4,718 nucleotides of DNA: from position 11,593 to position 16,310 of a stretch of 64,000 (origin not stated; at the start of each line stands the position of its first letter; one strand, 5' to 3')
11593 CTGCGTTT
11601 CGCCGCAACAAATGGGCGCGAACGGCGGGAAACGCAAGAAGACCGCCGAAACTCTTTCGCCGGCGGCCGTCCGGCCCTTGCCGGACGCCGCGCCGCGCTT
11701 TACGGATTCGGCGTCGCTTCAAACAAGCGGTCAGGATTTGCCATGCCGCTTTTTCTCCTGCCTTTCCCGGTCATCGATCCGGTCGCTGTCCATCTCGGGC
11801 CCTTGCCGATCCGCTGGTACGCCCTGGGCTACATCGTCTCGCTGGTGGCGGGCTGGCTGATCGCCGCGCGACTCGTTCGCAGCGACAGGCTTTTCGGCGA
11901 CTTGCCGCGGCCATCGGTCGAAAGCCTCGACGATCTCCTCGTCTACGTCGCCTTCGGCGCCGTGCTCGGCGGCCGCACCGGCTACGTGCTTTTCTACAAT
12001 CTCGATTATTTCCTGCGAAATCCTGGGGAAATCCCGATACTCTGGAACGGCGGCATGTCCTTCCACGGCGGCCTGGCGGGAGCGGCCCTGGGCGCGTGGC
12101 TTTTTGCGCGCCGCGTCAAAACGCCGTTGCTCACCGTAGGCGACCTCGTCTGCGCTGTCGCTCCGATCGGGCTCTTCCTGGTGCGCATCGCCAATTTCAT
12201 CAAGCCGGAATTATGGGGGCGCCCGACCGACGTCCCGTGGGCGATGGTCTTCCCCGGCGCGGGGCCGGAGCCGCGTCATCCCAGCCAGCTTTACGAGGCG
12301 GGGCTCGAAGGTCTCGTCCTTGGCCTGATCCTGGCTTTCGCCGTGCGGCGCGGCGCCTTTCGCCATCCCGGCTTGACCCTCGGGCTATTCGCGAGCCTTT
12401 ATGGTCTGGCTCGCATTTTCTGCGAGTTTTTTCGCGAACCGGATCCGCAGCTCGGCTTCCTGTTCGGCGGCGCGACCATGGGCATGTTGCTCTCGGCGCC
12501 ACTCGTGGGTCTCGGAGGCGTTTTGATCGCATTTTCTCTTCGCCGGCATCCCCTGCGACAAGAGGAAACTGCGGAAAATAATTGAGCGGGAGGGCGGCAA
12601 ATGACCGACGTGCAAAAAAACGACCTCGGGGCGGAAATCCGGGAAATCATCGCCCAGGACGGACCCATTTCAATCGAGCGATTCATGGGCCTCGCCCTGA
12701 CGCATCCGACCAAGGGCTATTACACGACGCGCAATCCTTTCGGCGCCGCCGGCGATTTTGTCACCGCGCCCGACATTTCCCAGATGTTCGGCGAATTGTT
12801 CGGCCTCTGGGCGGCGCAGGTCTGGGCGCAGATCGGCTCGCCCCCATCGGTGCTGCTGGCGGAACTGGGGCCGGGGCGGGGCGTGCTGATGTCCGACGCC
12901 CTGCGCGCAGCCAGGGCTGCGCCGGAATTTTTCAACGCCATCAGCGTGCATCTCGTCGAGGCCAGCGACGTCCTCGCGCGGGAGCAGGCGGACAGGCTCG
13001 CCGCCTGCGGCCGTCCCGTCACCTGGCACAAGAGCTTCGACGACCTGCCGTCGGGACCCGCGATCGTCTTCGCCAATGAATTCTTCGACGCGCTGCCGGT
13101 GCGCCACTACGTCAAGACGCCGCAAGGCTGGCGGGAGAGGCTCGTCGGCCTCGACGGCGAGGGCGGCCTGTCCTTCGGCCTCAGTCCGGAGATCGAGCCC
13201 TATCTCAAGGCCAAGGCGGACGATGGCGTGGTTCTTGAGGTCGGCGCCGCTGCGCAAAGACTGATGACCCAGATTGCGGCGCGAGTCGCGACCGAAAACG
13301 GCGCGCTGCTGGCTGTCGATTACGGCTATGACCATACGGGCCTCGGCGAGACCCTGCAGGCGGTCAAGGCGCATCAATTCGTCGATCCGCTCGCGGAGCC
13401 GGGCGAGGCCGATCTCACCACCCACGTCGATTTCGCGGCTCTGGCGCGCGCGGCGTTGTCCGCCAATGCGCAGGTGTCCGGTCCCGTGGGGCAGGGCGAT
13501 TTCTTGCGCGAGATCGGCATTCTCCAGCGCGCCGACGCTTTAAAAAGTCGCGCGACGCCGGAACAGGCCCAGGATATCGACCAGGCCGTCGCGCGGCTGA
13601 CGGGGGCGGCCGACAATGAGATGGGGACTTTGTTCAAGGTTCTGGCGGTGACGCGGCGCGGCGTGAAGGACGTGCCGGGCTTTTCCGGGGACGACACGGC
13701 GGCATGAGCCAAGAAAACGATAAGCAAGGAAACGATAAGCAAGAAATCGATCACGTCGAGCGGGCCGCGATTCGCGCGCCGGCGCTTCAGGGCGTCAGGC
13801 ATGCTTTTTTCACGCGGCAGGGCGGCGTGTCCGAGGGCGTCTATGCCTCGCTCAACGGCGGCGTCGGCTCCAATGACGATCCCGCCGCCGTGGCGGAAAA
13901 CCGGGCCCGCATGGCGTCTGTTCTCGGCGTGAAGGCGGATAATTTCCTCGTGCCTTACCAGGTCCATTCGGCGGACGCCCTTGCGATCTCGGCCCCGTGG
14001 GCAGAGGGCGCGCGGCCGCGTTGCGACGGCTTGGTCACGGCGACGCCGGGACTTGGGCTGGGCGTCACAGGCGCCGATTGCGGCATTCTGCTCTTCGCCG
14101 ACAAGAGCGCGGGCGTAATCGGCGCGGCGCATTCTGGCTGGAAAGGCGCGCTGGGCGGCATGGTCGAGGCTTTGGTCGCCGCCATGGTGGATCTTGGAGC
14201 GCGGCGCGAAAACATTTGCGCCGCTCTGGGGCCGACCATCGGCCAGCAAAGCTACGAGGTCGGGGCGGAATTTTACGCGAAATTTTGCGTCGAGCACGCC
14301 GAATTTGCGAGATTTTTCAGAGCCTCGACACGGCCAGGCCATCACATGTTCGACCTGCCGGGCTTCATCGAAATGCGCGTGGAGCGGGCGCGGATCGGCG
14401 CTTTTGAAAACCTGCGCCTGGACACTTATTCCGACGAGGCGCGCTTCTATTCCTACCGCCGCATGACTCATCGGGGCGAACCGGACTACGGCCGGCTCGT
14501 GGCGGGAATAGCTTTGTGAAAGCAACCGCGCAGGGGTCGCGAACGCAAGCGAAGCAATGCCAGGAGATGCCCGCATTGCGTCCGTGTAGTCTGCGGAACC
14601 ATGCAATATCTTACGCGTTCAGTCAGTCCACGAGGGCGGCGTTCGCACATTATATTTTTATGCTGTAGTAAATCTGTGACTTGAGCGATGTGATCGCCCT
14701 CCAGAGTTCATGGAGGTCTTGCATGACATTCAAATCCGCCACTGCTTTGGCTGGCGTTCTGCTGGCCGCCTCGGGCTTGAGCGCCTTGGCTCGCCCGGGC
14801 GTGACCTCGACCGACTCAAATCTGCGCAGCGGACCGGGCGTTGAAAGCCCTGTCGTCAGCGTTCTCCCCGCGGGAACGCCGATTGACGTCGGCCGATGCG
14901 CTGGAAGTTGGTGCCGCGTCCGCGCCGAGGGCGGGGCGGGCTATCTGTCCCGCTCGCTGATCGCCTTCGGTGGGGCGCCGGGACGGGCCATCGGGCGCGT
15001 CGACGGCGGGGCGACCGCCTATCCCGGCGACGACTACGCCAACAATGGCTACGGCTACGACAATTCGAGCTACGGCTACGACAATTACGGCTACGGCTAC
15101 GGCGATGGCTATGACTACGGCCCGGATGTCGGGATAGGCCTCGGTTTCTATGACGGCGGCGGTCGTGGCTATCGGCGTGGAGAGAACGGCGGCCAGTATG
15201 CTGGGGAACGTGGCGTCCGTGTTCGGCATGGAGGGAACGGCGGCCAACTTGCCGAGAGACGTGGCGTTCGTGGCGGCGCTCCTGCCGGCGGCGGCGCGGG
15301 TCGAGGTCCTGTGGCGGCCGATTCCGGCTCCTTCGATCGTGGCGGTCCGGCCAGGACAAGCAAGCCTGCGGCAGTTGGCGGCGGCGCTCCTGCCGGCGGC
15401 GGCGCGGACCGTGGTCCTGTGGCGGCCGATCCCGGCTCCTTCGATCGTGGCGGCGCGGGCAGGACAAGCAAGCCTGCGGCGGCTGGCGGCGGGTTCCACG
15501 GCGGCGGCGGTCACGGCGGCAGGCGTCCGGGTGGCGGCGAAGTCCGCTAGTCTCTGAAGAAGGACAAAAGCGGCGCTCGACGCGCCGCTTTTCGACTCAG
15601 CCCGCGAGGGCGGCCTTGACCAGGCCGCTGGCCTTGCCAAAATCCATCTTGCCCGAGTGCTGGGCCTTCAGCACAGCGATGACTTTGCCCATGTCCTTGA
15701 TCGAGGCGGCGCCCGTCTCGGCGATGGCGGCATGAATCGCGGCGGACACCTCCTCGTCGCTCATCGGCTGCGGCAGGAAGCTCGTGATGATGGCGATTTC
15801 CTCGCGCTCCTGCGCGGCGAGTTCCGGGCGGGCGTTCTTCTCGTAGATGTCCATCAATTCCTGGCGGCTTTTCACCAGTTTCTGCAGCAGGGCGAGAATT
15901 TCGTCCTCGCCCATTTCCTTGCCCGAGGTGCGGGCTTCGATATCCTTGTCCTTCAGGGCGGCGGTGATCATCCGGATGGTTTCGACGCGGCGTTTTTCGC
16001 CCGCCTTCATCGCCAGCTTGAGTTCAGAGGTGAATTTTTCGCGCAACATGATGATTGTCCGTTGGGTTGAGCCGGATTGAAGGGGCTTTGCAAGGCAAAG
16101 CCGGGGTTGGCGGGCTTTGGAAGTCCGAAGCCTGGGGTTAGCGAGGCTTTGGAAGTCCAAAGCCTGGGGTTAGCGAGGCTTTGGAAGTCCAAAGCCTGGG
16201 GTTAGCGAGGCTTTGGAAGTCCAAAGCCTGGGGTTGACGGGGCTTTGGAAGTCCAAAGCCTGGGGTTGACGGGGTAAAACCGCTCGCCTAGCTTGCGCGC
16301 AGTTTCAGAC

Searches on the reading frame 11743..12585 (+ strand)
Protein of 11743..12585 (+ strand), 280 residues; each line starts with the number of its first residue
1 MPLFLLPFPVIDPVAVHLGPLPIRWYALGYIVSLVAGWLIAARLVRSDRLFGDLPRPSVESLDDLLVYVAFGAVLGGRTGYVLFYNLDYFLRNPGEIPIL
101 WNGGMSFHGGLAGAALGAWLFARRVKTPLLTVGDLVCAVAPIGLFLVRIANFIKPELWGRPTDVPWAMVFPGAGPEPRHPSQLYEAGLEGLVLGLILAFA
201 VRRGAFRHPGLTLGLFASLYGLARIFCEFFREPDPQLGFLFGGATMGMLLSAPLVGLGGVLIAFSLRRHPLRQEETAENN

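Call 79: search_protein_families(library=pfam, proteins=[window:11743-12585:+], max_evalue=0.001)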
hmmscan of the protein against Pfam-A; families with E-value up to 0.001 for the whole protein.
window:11743-12585:+ (280 aa): 1 family
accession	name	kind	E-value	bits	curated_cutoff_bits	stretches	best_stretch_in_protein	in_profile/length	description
PF01790.23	LGT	-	1.1e-69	234.8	24.9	1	13-263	1-239/240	Prolipoprotein diacylglyceryl transferase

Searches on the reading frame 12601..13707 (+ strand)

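Call 79: search_protein_families(library=pfam, proteins=[window:12601-13707:+], max_evalue=0.001)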
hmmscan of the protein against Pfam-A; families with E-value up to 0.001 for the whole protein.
window:12601-13707:+ (368 aa): 1 family
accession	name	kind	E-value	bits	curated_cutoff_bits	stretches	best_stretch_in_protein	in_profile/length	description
PF02636.23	Methyltransf_28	-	3.9e-63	213.6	23.3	1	67-295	2-248/249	Putative S-adenosyl-L-methionine-dependent methyltransferase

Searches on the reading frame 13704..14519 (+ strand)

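Call 79: search_protein_families(library=pfam, proteins=[window:13704-14519:+], max_evalue=0.001)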
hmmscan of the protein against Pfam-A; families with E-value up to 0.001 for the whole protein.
window:13704-14519:+ (271 aa): 1 family
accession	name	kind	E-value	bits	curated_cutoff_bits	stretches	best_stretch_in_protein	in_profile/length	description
PF02578.20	Cu-oxidase_4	-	9.8e-67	225.3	22.9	1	36-269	1-237/238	Multi-copper polyphenol oxidoreductase laccase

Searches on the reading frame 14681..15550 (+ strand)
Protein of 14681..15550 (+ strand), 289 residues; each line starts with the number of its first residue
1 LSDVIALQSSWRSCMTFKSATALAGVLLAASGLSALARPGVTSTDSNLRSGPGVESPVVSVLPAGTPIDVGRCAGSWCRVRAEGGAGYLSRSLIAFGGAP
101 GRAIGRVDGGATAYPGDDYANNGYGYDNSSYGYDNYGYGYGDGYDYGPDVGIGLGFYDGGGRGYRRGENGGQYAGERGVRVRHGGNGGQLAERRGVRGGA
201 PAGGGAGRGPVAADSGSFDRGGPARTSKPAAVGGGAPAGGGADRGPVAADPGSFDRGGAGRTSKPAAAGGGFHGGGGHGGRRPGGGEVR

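Call 9: search_protein_families(library=pfam, proteins=[window:14681-15550:+], max_evalue=0.001)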
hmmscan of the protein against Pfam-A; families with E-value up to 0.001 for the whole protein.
window:14681-15550:+ (289 aa): 2 families
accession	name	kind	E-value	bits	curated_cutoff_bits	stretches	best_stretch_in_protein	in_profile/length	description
PF06347.19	SH3_4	-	8.2e-11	41.9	24.1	1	46-94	5-54/56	Bacterial SH3 domain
PF08239.17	SH3_3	-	2.8e-09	37.5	27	1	47-94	4-53/54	Bacterial SH3 domain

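Call 93: search_protein_families(library=ncbifam, proteins=[window:14681-15550:+], max_evalue=0.1)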
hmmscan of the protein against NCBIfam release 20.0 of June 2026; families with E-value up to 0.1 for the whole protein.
window:14681-15550:+ (289 aa): 4 families
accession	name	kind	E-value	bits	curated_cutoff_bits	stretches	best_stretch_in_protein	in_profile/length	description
NF040678.1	EntFM_CwpFM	equivalog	0.0004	19.5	720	1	41-108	64-131/430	enterotoxin EntFM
TIGR04211.1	SH3_and_anchor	equivalog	0.0041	16.7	65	1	47-89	9-53/198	TIGR04211 family SH3 domain-containing protein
NF040670.1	wall_bind_EntA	exception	0.02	14.3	560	1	33-90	20-77/291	cell wall-binding protein EntA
NF040675.1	wall_bind_EntD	exception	0.063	12.5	590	0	33-91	20-78/310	cell wall-binding protein EntD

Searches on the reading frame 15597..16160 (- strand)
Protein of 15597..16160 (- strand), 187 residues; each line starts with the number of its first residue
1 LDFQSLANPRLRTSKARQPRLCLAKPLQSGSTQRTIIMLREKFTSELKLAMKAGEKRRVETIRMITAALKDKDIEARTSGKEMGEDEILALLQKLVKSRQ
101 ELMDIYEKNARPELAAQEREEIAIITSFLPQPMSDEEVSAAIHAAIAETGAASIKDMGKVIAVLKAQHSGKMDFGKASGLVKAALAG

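Call 79: search_protein_families(library=pfam, proteins=[window:15597-16160:-], max_evalue=0.001)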
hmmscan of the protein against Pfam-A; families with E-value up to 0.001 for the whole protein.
window:15597-16160:- (187 aa): 1 family
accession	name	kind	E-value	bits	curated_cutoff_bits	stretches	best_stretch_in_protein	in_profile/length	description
PF09424.15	YqeY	-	1.9e-45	154.9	27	1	41-185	2-143/143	Yqey-like protein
